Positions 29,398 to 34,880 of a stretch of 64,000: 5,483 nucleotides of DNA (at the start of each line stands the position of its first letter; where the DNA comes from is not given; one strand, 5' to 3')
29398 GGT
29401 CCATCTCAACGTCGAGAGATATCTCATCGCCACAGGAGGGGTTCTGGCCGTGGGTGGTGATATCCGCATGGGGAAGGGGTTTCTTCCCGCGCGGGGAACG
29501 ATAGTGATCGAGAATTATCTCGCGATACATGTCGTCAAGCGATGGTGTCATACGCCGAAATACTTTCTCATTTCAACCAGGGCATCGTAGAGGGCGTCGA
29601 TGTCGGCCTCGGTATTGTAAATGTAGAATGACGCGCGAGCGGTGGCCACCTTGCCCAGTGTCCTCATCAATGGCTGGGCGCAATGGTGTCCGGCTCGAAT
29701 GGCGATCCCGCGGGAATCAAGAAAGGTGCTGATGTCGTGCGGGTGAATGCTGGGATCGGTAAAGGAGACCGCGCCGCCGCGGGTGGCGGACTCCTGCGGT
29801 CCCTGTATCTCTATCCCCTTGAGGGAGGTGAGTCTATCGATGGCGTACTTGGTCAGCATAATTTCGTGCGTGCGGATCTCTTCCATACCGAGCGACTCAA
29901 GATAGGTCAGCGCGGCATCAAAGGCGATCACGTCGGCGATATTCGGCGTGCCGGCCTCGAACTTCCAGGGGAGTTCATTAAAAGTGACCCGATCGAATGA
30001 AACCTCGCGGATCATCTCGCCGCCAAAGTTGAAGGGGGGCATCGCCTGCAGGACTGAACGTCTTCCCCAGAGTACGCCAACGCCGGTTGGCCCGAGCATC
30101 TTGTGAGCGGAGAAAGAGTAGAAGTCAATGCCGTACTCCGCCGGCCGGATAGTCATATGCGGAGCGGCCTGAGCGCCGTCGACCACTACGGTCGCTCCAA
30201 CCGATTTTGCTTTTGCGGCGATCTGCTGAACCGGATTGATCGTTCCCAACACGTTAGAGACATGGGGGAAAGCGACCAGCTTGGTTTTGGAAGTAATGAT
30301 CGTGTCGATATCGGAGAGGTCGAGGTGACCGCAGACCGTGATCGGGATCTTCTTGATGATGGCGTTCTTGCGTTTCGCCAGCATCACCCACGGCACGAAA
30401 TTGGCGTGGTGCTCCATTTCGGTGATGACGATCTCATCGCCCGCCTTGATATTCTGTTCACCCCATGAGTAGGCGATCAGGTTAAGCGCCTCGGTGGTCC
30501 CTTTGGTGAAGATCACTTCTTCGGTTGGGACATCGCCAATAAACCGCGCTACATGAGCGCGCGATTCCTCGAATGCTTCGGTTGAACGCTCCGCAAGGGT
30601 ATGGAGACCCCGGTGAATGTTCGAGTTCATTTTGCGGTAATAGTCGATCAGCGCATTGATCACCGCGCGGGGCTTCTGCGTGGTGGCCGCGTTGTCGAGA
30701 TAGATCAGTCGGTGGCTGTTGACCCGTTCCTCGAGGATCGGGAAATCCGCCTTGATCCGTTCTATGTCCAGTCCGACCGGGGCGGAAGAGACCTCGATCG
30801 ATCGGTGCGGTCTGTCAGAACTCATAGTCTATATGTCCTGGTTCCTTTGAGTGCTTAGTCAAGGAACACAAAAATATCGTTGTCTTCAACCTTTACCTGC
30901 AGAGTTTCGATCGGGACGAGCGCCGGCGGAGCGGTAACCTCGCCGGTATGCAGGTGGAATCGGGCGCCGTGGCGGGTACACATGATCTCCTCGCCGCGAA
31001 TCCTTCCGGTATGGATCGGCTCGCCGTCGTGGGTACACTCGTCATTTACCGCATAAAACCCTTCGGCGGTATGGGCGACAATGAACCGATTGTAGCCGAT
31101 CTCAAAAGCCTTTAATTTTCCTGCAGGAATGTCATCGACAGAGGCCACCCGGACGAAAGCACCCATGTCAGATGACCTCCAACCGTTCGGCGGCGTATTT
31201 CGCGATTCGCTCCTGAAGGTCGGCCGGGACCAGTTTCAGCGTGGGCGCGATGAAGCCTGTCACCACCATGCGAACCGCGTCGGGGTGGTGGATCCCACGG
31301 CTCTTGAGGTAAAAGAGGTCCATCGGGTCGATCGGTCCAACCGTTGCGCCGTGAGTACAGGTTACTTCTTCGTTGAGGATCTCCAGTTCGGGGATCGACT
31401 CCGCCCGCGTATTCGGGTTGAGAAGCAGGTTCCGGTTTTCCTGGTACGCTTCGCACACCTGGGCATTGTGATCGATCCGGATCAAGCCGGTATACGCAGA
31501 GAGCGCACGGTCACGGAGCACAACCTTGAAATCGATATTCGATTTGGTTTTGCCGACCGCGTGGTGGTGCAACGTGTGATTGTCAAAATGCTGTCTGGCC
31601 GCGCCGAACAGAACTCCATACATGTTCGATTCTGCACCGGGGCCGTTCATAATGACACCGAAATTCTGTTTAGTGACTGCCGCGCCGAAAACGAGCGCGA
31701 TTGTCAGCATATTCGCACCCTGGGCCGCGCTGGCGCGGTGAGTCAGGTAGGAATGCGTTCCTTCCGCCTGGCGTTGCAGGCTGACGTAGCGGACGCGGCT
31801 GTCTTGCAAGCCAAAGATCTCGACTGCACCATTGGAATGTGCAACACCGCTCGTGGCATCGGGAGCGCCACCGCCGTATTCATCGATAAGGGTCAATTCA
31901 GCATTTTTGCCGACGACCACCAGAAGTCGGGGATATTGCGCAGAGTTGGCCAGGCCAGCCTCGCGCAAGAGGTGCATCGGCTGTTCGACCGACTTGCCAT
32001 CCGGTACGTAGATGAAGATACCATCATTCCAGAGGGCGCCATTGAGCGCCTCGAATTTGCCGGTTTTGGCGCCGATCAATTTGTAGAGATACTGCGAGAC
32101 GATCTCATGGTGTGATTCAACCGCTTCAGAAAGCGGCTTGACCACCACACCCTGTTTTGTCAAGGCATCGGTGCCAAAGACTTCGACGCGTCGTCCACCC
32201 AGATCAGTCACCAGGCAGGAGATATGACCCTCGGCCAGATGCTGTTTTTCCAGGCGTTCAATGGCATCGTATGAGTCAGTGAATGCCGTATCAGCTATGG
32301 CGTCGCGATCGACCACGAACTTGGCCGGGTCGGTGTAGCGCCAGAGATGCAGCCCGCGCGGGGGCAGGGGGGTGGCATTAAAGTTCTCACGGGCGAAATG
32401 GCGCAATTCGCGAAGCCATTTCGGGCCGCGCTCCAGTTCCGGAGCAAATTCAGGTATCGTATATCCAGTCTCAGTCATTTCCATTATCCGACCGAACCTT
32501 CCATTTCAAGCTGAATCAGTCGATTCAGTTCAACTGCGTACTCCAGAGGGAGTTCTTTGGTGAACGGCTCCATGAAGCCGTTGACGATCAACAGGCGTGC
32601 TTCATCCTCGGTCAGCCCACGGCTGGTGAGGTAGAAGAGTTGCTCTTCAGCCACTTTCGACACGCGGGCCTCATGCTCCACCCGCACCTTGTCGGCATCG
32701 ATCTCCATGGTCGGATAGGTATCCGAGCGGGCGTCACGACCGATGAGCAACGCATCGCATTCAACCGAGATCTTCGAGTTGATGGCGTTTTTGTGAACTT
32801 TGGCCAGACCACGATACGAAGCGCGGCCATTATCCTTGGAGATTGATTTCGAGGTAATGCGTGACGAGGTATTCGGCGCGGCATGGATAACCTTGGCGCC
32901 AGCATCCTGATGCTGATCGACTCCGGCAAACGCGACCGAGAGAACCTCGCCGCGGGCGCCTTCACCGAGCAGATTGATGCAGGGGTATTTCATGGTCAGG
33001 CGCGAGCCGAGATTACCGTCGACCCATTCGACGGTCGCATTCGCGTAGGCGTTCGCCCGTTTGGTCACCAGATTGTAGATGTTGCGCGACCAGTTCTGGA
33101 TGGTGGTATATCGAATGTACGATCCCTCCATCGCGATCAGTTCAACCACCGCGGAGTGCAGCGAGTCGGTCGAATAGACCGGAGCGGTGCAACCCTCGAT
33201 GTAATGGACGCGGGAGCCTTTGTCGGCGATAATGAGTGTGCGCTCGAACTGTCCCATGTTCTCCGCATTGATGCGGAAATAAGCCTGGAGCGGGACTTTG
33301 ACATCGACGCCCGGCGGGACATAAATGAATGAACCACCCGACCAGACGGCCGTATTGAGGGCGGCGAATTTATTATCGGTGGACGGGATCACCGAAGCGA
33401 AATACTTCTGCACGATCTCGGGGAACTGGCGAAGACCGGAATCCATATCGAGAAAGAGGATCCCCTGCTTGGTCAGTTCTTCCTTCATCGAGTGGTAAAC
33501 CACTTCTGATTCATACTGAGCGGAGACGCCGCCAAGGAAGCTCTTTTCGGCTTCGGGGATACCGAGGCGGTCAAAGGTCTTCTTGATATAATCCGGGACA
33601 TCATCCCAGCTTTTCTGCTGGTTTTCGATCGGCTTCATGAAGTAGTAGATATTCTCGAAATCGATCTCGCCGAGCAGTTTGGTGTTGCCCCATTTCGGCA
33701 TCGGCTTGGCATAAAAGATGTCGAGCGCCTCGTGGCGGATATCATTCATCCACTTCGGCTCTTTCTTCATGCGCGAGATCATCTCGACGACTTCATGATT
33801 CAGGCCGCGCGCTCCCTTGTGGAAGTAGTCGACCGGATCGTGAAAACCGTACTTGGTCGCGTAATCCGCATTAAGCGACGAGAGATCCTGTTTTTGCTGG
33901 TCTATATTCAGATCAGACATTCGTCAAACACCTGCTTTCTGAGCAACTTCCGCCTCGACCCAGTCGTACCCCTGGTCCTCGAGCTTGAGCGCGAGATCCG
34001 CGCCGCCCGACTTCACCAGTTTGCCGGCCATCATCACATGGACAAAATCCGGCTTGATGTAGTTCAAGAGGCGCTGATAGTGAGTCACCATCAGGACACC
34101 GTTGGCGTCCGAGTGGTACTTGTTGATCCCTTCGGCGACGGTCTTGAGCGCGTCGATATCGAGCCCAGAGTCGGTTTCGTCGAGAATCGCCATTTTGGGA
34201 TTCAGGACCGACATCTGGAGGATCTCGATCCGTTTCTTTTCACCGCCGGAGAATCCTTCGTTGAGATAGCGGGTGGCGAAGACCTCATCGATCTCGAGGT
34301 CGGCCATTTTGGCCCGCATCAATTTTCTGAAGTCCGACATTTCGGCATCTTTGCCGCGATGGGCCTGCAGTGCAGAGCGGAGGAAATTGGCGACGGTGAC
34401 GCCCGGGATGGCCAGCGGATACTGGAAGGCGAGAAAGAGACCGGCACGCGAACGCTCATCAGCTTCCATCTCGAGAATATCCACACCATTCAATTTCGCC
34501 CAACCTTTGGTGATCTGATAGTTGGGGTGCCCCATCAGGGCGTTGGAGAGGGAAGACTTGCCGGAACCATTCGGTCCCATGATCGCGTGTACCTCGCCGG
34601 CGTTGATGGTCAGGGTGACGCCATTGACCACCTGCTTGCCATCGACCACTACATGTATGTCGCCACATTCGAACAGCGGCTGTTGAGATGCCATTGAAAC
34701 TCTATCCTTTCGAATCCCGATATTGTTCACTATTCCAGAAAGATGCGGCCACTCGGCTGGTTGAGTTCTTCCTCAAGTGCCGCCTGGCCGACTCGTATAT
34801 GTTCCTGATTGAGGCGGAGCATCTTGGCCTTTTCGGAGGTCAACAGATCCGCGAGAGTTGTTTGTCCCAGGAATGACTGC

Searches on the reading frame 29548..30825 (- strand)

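Call 90: search_protein_families(library=pfam, proteins=[window:29548-30825:-], max_evalue=0.00001)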
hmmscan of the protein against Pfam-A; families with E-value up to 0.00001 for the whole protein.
window:29548-30825:- (425 aa): 4 families
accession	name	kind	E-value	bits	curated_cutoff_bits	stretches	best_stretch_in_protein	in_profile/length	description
PF00266.25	Aminotran_5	-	1.7e-150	501.6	21.5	1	41-412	1-371/371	Aminotransferase class-V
PF01053.26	Cys_Met_Meta_PP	-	3.6e-10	39.4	27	1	126-245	88-201/381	Cys/Met metabolism PLP-dependent enzyme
PF01041.23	DegT_DnrJ_EryC1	-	4.8e-06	26.5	19.8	1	81-244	25-176/360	DegT/DnrJ/EryC1/StrS aminotransferase family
PF00155.27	Aminotran_1_2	-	5.6e-06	26.2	19.7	1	51-218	18-187/361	Aminotransferase class I and II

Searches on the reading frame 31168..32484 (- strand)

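Call 90: search_protein_families(library=pfam, proteins=[window:31168-32484:-], max_evalue=0.00001)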
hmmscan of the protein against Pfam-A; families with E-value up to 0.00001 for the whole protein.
window:31168-32484:- (438 aa): 2 families
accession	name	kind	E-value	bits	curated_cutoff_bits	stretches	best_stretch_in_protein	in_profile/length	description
PF01458.23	SUFBD_core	-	2e-68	230.7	27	1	179-411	6-232/232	SUF system FeS cluster assembly, SufBD core domain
PF19295.5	SufBD_N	-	8e-14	52.1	23.5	1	23-171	25-171/172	SufBD protein N-terminal region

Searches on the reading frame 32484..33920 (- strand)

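Call 90: search_protein_families(library=pfam, proteins=[window:32484-33920:-], max_evalue=0.00001)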
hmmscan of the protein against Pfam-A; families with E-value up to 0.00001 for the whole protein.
window:32484-33920:- (478 aa): 2 families
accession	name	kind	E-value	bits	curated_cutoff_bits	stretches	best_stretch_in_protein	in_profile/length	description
PF01458.23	SUFBD_core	-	1.5e-86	290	27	1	215-449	1-232/232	SUF system FeS cluster assembly, SufBD core domain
PF19295.5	SufBD_N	-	5.1e-10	39.7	23.5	1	144-212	103-171/172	SufBD protein N-terminal region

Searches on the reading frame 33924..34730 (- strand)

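Call 90: search_protein_families(library=pfam, proteins=[window:33924-34730:-], max_evalue=0.00001)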
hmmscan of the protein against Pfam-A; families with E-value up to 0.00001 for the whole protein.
window:33924-34730:- (268 aa): 2 families
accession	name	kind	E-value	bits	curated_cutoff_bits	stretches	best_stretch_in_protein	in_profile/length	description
PF00005.33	ABC_tran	-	6.4e-23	82.3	25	1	36-186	2-135/137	ABC transporter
PF02463.25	SMC_N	-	5.8e-09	36.1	40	1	46-233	25-212/220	RecF/RecN/SMC N terminal domain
